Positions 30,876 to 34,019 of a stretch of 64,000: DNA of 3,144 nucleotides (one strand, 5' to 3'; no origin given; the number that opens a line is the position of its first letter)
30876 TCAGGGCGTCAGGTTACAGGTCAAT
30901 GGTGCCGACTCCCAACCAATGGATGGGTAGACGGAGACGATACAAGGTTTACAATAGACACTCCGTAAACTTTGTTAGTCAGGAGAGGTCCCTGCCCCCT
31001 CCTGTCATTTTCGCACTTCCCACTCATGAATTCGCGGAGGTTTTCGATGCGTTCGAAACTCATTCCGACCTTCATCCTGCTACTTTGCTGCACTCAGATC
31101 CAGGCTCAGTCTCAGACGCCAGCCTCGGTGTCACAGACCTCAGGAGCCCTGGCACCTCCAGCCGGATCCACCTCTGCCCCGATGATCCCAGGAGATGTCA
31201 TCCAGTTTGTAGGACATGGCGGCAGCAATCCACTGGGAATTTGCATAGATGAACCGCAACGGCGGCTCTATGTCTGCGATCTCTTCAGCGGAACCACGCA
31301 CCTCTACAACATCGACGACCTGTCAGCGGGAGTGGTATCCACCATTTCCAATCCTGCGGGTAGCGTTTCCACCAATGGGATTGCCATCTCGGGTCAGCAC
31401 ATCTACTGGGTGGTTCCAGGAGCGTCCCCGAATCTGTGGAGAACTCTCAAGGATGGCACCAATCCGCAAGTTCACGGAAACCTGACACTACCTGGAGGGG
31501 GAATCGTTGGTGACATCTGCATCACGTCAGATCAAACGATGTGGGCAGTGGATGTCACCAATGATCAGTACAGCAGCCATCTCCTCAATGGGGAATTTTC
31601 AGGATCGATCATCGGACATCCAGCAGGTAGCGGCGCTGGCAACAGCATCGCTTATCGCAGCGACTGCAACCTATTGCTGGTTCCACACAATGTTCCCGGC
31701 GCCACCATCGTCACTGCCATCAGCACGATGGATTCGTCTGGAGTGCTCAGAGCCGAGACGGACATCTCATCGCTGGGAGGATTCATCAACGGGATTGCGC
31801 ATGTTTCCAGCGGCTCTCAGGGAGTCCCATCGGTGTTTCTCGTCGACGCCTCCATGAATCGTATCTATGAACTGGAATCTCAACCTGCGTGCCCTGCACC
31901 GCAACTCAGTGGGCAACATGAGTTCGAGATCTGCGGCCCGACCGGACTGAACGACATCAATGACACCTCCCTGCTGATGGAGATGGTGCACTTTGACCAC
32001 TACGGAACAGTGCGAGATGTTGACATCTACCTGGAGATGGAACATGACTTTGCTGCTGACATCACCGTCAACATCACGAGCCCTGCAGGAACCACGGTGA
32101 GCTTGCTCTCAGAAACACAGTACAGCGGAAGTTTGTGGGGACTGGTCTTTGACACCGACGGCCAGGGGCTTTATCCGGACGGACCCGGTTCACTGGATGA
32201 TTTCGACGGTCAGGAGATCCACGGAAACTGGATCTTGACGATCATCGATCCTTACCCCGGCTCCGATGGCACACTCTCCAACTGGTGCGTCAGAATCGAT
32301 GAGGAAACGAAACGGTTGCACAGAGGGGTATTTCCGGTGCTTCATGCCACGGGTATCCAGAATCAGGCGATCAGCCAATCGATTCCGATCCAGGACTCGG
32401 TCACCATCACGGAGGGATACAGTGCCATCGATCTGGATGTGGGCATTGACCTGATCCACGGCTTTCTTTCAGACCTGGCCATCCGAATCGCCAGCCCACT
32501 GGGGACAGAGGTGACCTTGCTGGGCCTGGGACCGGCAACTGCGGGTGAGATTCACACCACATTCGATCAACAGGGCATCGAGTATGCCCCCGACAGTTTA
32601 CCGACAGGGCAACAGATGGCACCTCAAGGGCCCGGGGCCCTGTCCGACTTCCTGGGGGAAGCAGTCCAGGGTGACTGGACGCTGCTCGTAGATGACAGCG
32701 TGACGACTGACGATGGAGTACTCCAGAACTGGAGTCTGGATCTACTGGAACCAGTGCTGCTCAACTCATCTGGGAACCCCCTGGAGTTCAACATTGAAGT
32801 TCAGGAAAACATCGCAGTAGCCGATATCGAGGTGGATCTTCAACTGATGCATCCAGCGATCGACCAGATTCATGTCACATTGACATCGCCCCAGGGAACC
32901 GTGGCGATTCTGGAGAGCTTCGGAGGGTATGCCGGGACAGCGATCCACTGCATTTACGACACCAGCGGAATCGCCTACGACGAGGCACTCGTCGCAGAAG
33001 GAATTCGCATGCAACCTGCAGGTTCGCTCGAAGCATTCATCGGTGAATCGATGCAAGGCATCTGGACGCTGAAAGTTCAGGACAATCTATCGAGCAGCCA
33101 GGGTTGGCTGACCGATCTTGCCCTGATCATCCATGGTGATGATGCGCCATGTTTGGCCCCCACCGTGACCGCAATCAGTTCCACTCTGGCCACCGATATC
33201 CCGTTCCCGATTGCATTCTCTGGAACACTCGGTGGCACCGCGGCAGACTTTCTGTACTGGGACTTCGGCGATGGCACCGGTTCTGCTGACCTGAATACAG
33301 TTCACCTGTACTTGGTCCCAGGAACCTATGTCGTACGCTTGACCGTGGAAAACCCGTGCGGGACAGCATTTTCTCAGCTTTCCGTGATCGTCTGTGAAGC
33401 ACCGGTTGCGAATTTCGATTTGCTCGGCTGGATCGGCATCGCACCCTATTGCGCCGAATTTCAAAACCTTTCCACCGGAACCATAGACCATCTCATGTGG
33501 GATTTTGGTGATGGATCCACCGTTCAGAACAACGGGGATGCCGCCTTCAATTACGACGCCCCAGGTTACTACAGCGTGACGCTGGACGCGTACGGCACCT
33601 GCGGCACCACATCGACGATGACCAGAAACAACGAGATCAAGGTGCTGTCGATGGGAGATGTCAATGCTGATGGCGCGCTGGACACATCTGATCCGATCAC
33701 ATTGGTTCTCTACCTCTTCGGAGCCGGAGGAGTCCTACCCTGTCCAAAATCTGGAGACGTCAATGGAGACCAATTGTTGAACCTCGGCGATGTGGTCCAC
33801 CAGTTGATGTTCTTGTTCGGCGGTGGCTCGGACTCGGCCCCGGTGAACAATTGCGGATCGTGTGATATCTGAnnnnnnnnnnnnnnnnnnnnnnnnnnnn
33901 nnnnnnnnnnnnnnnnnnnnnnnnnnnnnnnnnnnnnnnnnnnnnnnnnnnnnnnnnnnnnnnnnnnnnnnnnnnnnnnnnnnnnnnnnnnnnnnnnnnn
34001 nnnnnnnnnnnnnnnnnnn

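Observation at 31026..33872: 966-aa secreted protein combining three proprotein-convertase P-domain-like modules (no protease domain), two PKD domains and a dockerin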

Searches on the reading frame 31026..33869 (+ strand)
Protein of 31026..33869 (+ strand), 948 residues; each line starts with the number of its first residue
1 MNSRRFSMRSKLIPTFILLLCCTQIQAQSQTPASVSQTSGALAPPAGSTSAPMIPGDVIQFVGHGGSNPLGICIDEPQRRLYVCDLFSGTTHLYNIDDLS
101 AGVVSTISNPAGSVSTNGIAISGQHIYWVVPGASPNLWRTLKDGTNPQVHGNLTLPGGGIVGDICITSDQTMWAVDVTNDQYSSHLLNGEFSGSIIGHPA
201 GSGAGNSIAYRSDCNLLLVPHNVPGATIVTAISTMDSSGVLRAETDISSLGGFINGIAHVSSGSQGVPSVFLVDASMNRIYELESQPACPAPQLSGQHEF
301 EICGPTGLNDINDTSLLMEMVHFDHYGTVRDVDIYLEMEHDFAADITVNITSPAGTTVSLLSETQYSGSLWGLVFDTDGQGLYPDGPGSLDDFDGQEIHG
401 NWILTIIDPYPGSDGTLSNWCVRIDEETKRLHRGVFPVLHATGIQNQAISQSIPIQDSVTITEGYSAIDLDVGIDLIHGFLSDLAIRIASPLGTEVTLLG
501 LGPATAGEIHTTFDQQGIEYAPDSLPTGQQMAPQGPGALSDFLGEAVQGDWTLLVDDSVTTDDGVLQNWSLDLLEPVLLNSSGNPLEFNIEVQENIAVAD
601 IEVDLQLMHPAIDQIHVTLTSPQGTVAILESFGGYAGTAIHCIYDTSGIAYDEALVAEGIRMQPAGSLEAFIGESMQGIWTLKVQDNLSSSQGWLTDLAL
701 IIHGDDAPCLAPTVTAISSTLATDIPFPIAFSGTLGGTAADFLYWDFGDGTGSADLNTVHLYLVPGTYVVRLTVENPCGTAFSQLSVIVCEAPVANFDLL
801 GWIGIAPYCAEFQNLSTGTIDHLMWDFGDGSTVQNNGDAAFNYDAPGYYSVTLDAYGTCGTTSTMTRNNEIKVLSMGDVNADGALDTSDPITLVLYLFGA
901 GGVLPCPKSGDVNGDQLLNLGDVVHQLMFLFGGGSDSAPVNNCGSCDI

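Call 3: search_protein_families(library=pfam, proteins=[window:31026-33869:+], max_evalue=1)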
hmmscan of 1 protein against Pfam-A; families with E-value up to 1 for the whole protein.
window:31026-33869:+ (948 aa): 4 families
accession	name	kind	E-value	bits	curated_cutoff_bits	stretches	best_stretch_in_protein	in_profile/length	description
PF01483.27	P_proprotein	-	1.9e-38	130.9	21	3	471-572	5-85/86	Proprotein convertase P-domain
PF18911.6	PKD_4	-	1.5e-20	73.4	27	2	729-782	24-76/85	PKD domain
PF00801.26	PKD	-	1.7e-16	60.4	23.5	2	744-789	33-80/80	PKD domain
PF18981.6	InlK_D3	-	0.0043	17.5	25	1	829-864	32-67/75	Internalin K domain (D3/D4)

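Call 4: search_protein_families(library=ncbifam, proteins=[window:31026-33869:+], max_evalue=1)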
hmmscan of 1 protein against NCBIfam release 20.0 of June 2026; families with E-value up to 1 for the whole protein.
window:31026-33869:+ (948 aa): 1 family
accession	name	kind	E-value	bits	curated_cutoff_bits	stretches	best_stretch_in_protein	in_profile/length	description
TIGR00864.1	PCC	subfamily_domain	3.3e-06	23.8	1861.4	2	822-874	1088-1143/2700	polycystin cation channel protein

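Call 7: find_homologous_proteins(query=window:31026-33869:+)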
Query window:31026-33869:+ (948 aa): 17 proteins with E <= 0.001 among 8000 candidates.
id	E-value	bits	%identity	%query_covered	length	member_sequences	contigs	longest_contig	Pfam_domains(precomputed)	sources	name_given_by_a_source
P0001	0.0e+0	2147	100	99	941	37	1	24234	PF00801.27,PF01483.28,PF18911.7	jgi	-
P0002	0.0e+0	1861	84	99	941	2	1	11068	PF00801.27,PF01483.28,PF18911.7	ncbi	-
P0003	0.0e+0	1474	67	99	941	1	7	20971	PF00801.27,PF01483.28,PF18911.7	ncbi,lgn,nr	ncbi:MAG: proprotein convertase P-domain-containing protein [Planctomycetota bacterium]|nr:proprotei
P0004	0.0e+0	1443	64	99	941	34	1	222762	PF00801.27,PF01483.28,PF18911.7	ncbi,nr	ncbi:MAG: PKD domain-containing protein [Planctomycetes bacterium]|nr:PKD domain-containing protein 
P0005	0.0e+0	1436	65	99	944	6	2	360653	PF00801.27,PF01483.28,PF18911.7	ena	-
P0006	0.0e+0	1426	65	100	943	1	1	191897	PF00801.27,PF01483.28,PF18911.7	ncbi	-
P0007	3.7e-237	808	36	56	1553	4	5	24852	PF00801.27,PF18981.7,PF01483.28,PF18911.7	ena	-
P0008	7.1e-234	797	41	67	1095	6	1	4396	PF00801.27,PF01483.28,PF18911.7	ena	-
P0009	4.0e-39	153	30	27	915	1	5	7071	PF01483.28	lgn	-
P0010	1.0e-30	125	34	13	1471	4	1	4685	PF22352.3,PF00801.27,PF13585.13,PF08329.17,PF18911.7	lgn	-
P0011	1.1e-16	78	30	13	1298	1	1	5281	PF00801.27,PF18962.8,PF08329.17,PF18911.7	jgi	jgi:PKD repeat protein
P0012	2.2e-15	74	28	15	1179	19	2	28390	PF16820.12,PF00801.27,PF18981.7,PF18962.8,PF08329.17,PF18911.7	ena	-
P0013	1.0e-14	72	31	20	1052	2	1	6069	PF19408.6,PF00801.27,PF18962.8,PF13860.13,PF18911.7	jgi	-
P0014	5.3e-12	63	45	6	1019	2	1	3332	PF00801.27,PF13585.13,PF19081.7,PF18911.7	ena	-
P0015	5.5e-11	59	29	11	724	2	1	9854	PF00801.27,PF18962.8,PF18911.7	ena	-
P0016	1.2e-4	38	30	21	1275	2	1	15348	PF16820.12,PF00801.27,PF13585.13,PF19081.7,PF18911.7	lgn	-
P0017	6.9e-4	36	28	13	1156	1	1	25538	PF00801.27,PF13585.13,PF18483.9,PF18911.7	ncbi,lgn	-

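Call 15: search_solved_structures(query=window:31026-33869:+, max_evalue=0.01)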
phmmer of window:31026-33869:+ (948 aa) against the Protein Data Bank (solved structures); distinct sequences matched with E-value up to 0.01: 12.
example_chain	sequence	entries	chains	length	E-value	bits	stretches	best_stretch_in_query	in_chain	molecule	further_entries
1l0q_A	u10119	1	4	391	5.1e-08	34.6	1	737-788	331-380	Surface layer protein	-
9lqj_A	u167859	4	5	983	4.2e-07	31.6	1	744-868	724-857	Collagenase ColH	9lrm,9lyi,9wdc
9lrk_A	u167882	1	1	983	4.2e-07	31.6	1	744-868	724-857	Collagenase ColH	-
6aem_A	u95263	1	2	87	1.5e-05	26.4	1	791-873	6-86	PKD domain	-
4jrw_A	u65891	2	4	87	0.00045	21.5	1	741-783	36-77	Collagenase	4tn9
4aqo_A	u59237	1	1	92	0.00047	21.5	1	737-783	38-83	COLLAGENASE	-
2y72_A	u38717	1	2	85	0.0005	21.4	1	744-783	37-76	COLLAGENASE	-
4l9d_A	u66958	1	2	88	0.00068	20.9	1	792-865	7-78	Protease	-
4u6t_A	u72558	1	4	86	0.0043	18.3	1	744-781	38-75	ColH protein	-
4u7k_A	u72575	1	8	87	0.0045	18.2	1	744-781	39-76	ColH protein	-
2y3u_A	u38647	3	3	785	0.0094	17.1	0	722-782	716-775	COLLAGENASE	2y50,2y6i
4jgu_A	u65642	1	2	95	0.0099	17.1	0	818-866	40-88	ColH protein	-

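Call 18: search_protein_families(library=pfam, proteins=[P0007, P0008, P0009, P0005], max_evalue=0.1)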
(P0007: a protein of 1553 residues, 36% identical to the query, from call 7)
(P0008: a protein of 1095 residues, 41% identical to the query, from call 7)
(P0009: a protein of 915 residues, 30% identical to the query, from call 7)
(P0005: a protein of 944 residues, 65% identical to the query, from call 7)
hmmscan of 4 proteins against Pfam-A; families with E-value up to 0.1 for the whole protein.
P0007 (1553 aa): 7 families
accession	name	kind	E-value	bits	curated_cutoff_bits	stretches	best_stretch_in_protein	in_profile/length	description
PF18911.6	PKD_4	-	2.4e-107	351.6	27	8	1000-1063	9-75/85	PKD domain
PF00801.26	PKD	-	1e-79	263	23.5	8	835-909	3-80/80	PKD domain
PF01483.27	P_proprotein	-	3.3e-52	175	21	4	449-542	2-85/86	Proprotein convertase P-domain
PF18981.6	InlK_D3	-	2.7e-08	34.2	25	0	1195-1233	35-73/75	Internalin K domain (D3/D4)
PF00404.24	Dockerin_1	-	0.00035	21.2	22.9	1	1482-1528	1-48/57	Dockerin type I domain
PF24058.1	DUF7359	-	0.0082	16.4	27.5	0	1089-1114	22-47/123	Domain of unknown function (DUF7359)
PF16820.11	PKD_3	-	0.068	13.5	26.3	0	1189-1220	37-68/68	PKD-like domain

P0008 (1095 aa): 3 families
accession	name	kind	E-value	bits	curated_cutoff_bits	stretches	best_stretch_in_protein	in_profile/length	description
PF01483.27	P_proprotein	-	1.3e-53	179.5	21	4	477-570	2-85/86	Proprotein convertase P-domain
PF18911.6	PKD_4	-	3e-22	78.9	27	2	953-1010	20-76/85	PKD domain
PF00801.26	PKD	-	7.9e-17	61.5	23.5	2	875-934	16-78/80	PKD domain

P0009 (915 aa): 3 families
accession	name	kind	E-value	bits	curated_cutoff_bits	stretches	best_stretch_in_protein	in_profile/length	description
PF01483.27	P_proprotein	-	2.4e-25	88.9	21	2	265-375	2-86/86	Proprotein convertase P-domain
PF06525.17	SoxE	-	0.0047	16.9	21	1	526-590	62-126/149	Sulfocyanin (SoxE) domain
PF00404.24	Dockerin_1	-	0.0096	16.5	22.9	1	826-874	2-51/57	Dockerin type I domain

P0005 (944 aa): 3 families
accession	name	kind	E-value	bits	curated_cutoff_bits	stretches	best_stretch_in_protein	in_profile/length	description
PF01483.27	P_proprotein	-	5.9e-40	135.7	21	3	467-568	6-86/86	Proprotein convertase P-domain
PF18911.6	PKD_4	-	1.2e-21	77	27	2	705-777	2-76/85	PKD domain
PF00801.26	PKD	-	4.4e-16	59.1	23.5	2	714-782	7-78/80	PKD domain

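Call 29: search_protein_families(library=pfam, alignment_id=A3, max_evalue=0.01)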
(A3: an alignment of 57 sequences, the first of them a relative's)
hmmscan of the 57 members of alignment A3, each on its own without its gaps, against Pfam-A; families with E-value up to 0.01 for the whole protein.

A. member 1, P0004 (941 aa): 3 families
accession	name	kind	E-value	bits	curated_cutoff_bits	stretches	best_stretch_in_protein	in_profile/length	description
PF01483.27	P_proprotein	-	2.3e-41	140.2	21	3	461-566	2-86/86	Proprotein convertase P-domain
PF18911.6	PKD_4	-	4.5e-22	78.3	27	2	703-776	2-77/85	PKD domain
PF00801.26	PKD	-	3.3e-18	65.9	23.5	2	713-781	8-79/80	PKD domain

B. families by the number of members that match (of 57 scanned): 22 families
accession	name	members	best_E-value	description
PF00404.24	Dockerin_1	19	4.3e-07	Dockerin type I domain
PF01483.27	P_proprotein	17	1.3e-53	Proprotein convertase P-domain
PF18911.6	PKD_4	3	2.4e-107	PKD domain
PF00801.26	PKD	3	1e-79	PKD domain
PF20773.4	InhA-like_MAM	3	1.1e-07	Immune inhibitor A-like, MAM domain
PF06977.17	SdiA-regulated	3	0.00058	SdiA-regulated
PF23759.1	GBD_T9SS_assoc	2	1.8e-13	Galactose binding domain-like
PF21471.3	Reelin_subrepeat-B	2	1.1e-09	Reelin subrepeat B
PF08450.18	SGL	2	0.00032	SMP-30/Gluconolactonase/LRE-like region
PF24684.1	Vgb_lyase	2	0.0032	Virginiamycin B lyase family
PF22544.2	HYDIN_VesB_CFA65-like_Ig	1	9.1e-20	HYDIN/CFA65/VesB-like, Ig-like domain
PF15780.11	ASH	1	2e-08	Abnormal spindle-like microcephaly-assoc'd, ASPM-SPD-2-Hydin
PF18981.6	InlK_D3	1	2.7e-08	Internalin K domain (D3/D4)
PF07610.17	DUF1573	1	1.3e-07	Protein of unknown function (DUF1573)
PF19190.6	BACON_2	1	6e-07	Viral BACON domain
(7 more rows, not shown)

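Call 31: find_encoding_contigs(protein=P0004, flank=8000, max_places=2)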
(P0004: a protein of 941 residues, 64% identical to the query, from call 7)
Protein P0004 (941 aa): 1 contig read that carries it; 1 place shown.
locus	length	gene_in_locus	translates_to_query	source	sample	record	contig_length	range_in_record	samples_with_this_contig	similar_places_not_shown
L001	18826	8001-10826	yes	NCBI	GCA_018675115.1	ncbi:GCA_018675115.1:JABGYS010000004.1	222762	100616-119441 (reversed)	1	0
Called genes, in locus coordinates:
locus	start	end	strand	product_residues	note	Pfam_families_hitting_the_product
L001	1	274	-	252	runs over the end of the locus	PF00459:Inositol_P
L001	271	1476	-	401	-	PF00162:PGK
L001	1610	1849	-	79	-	-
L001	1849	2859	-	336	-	-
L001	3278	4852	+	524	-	PF01839:FG-GAP (faint), PF13517:FG-GAP_3, PF07593:UnbV_ASPIC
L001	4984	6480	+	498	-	PF14559:TPR_19 (weak), PF14559:TPR_19, PF13432:TPR_16 (weak), PF13414:TPR_11, PF13424:TPR_12, PF13432:TPR_16, PF13432:TPR_16, PF14559:TPR_19, +27 more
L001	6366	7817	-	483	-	PF13646:HEAT_2 (faint)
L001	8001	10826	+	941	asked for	PF01483:P_proprotein, PF00801:PKD, PF18911:PKD_4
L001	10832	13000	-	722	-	PF00378:ECH_1, PF16113:ECH_2, PF02737:3HCDH_N, PF00725:3HCDH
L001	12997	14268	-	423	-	PF00108:Thiolase_N, PF00109:ketoacyl-synt (weak), PF02803:Thiolase_C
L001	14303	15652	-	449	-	PF00092:VWA (faint), PF13768:VWA_3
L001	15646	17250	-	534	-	PF00587:tRNA-synt_2b, PF03129:HGTP_anticodon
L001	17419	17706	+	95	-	-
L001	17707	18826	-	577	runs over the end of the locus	PF03485:Arg_tRNA_synt_N, PF00750:tRNA-synt_1d, PF05746:DALR_1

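Call 32: find_encoding_contigs(protein=P0005, flank=8000, max_places=2)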
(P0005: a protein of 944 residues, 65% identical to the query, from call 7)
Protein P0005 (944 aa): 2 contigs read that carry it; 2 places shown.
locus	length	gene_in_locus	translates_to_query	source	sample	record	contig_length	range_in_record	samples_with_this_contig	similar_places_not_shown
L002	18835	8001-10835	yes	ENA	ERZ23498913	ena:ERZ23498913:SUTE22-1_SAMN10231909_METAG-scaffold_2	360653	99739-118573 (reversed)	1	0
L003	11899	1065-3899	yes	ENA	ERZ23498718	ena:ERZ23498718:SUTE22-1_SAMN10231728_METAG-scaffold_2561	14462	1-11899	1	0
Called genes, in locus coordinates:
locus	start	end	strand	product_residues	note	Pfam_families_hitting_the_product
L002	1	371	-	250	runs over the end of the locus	PF00459:Inositol_P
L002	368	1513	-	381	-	PF00162:PGK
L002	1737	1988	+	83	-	-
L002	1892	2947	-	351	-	-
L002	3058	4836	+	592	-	PF01839:FG-GAP (faint), PF13517:FG-GAP_3, PF07593:UnbV_ASPIC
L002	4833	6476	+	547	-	PF13432:TPR_16 (weak), PF14559:TPR_19 (weak), PF13424:TPR_12, PF13432:TPR_16, PF00515:TPR_1, PF13424:TPR_12, PF13414:TPR_11, PF13432:TPR_16, +15 more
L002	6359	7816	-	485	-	PF13646:HEAT_2 (faint)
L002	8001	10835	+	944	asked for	PF01483:P_proprotein, PF00801:PKD, PF18911:PKD_4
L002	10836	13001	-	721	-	PF00378:ECH_1, PF16113:ECH_2, PF02737:3HCDH_N, PF00725:3HCDH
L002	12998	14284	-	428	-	PF00108:Thiolase_N, PF00109:ketoacyl-synt (faint), PF02803:Thiolase_C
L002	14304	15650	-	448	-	PF13768:VWA_3 (faint), PF13519:VWA_2 (faint)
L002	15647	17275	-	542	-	PF00587:tRNA-synt_2b, PF03129:HGTP_anticodon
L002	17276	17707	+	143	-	-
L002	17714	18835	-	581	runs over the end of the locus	PF03485:Arg_tRNA_synt_N (weak), PF00750:tRNA-synt_1d, PF05746:DALR_1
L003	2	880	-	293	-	?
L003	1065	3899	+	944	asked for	PF01483:P_proprotein, PF00801:PKD, PF18911:PKD_4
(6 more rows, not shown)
